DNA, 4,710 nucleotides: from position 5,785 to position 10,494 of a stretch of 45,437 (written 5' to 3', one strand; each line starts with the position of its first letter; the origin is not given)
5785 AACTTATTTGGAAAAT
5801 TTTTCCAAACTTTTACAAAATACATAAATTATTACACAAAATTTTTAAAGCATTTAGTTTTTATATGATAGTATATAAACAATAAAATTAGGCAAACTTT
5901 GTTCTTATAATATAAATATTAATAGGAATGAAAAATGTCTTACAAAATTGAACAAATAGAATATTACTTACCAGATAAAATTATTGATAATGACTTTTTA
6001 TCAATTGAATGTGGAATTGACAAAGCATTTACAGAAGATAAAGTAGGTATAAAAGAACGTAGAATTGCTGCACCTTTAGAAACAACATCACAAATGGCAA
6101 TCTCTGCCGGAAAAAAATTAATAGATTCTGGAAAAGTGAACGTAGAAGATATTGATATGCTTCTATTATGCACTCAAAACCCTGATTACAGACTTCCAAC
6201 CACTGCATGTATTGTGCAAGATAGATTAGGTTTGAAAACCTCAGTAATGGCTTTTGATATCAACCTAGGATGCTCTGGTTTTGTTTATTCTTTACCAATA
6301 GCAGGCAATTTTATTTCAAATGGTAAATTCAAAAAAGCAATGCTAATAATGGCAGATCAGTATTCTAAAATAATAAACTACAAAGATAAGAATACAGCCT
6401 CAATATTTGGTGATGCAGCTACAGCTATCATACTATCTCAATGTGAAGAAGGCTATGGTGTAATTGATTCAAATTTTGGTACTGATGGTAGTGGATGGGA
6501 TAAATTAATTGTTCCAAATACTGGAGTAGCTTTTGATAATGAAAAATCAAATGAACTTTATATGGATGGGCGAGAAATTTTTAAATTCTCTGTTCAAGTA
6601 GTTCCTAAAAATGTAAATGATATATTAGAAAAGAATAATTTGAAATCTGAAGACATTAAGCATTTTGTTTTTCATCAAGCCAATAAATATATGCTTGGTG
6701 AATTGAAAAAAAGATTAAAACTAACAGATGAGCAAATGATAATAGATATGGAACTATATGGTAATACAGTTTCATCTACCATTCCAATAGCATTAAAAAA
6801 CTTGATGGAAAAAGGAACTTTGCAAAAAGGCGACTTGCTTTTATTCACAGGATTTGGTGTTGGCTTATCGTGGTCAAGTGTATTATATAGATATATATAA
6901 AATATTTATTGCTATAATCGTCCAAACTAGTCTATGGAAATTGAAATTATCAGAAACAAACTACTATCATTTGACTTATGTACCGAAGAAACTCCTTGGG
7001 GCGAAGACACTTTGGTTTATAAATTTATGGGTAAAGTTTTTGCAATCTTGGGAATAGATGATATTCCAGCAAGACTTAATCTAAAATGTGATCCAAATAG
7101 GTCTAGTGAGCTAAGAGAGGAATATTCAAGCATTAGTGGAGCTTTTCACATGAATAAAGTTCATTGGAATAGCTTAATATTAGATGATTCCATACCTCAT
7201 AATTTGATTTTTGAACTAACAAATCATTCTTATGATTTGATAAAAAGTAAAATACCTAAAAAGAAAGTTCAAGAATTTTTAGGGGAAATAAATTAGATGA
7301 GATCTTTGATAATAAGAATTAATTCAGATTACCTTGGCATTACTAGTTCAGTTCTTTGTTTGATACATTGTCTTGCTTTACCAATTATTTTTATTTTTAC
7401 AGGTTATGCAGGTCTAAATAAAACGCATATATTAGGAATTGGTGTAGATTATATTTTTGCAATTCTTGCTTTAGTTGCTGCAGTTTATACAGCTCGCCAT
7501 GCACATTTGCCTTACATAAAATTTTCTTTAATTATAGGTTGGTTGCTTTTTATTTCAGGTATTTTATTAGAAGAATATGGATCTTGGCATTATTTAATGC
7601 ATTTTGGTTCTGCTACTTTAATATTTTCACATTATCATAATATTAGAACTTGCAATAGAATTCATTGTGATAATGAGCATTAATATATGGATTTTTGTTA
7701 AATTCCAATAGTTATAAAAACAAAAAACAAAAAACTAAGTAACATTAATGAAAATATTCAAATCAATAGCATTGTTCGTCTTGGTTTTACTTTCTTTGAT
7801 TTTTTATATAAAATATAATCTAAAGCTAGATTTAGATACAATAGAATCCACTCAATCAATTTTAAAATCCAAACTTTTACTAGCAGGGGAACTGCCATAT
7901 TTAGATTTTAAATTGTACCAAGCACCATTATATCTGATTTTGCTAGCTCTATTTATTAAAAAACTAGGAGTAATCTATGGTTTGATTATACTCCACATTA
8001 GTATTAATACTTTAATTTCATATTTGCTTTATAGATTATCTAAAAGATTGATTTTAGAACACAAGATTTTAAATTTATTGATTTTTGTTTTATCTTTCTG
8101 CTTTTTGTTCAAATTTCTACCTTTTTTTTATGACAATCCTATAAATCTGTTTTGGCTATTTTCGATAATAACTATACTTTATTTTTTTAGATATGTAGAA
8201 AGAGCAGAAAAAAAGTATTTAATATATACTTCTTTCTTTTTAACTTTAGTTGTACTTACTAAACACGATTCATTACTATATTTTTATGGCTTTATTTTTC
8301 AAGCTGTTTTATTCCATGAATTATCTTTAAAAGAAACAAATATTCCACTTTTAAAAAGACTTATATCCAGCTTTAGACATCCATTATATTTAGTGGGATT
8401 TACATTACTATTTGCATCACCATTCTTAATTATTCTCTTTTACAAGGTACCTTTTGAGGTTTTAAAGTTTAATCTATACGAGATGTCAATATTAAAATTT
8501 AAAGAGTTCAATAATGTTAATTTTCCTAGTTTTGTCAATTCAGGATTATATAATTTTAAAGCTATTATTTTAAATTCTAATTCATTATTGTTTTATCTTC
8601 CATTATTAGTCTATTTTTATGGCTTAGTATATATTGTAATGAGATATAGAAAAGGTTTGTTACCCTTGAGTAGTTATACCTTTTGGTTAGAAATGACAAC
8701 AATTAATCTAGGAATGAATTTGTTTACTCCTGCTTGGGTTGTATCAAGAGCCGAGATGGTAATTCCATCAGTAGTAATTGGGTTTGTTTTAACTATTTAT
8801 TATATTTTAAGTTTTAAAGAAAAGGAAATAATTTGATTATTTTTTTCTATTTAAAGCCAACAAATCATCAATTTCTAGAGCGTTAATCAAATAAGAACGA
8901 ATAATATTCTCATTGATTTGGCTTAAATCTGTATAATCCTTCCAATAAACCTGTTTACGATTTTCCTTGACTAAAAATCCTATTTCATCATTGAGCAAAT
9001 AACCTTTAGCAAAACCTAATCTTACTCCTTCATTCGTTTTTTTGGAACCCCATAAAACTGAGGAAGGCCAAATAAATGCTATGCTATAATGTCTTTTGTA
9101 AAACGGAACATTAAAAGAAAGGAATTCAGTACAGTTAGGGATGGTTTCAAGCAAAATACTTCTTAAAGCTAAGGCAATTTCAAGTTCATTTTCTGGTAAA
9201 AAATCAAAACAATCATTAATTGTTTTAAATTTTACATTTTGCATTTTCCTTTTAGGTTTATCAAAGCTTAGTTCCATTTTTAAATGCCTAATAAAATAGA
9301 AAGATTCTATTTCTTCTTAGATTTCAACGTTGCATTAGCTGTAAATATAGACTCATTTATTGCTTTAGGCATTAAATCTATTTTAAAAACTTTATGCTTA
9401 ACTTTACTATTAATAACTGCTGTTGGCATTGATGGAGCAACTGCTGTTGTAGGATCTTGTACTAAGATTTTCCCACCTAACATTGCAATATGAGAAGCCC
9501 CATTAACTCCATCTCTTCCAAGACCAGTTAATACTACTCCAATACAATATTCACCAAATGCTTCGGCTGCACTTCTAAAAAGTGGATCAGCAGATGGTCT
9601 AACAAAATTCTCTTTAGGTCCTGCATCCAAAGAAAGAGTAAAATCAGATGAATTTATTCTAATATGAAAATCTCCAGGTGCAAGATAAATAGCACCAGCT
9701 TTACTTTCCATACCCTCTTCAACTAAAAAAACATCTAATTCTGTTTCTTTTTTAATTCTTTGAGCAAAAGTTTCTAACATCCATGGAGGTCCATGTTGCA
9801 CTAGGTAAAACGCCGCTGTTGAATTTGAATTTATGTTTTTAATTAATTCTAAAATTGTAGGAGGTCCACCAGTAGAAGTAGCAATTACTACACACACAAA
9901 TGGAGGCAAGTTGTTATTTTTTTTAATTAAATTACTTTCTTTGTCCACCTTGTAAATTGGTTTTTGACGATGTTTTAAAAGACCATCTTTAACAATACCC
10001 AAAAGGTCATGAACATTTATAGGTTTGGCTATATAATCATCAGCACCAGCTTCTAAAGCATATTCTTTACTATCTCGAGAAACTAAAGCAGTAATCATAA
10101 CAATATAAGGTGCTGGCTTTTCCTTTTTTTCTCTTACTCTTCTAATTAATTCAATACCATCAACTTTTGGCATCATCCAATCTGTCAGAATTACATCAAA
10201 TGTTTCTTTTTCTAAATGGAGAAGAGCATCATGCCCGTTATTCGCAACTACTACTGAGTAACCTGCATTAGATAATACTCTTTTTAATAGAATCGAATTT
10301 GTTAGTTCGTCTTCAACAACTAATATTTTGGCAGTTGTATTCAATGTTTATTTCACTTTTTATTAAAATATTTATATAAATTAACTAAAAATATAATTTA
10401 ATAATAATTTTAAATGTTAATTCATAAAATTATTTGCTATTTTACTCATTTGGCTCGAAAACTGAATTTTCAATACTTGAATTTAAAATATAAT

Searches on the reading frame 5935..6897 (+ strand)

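Call 55: search_protein_families(library=pfam, proteins=[window:5935-6897:+], max_evalue=0.001)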
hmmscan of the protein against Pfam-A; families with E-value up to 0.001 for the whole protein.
window:5935-6897:+ (321 aa): 4 families
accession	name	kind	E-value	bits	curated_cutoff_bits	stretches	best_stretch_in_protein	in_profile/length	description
PF08541.16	ACP_syn_III_C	-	1.5e-31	108.9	26.6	1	231-320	1-90/90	3-Oxoacyl-[acyl-carrier-protein (ACP)] synthase III C terminal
PF08545.16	ACP_syn_III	-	2e-25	88.9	24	1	107-185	1-80/80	3-Oxoacyl-[acyl-carrier-protein (ACP)] synthase III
PF08392.18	FAE1_CUT1_RppA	-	6.2e-05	22.9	27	1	10-146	45-178/290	FAE1/Type III polyketide synthase-like protein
PF00195.25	Chal_sti_synt_N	-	0.00027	20.9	27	1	46-167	94-221/225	Chalcone and stilbene synthases, N-terminal domain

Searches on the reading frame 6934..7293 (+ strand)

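Call 66: search_protein_families(library=pfam, proteins=[window:6934-7293:+], max_evalue=0.0001)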
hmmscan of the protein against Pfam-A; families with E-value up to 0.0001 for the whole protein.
window:6934-7293:+ (120 aa): 1 family
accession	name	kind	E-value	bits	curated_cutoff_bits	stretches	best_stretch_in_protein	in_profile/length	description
PF04237.18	YjbR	-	3.6e-26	92.1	30.1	1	11-102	1-88/88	YjbR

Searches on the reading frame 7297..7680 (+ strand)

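Call 66: search_protein_families(library=pfam, proteins=[window:7297-7680:+], max_evalue=0.0001)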
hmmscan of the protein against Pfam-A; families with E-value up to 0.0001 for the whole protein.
window:7297-7680:+ (128 aa): 1 family
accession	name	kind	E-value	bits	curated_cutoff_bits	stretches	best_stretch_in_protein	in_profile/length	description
PF03203.19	MerC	-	7e-17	62.4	27.6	1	11-117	1-108/108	MerC mercury resistance protein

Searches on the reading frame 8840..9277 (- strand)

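Call 66: search_protein_families(library=pfam, proteins=[window:8840-9277:-], max_evalue=0.0001)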
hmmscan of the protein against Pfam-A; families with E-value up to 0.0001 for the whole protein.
window:8840-9277:- (146 aa): 1 family
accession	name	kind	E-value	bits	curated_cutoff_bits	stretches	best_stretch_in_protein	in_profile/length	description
PF08818.16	DUF1801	-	3.5e-10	40.6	27.2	1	33-133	3-84/85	Domain of unknown function (DU1801)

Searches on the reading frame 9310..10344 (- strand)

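Call 66: search_protein_families(library=pfam, proteins=[window:9310-10344:-], max_evalue=0.0001)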
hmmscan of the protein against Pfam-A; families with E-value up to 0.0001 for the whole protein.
window:9310-10344:- (345 aa): 2 families
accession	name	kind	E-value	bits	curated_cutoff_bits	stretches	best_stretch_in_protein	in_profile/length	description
PF01339.22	CheB_methylest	-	5.5e-48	163.4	24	1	152-329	1-174/174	CheB methylesterase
PF00072.30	Response_reg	-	4.9e-28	97.9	30.2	1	7-118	1-110/111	Response regulator receiver domain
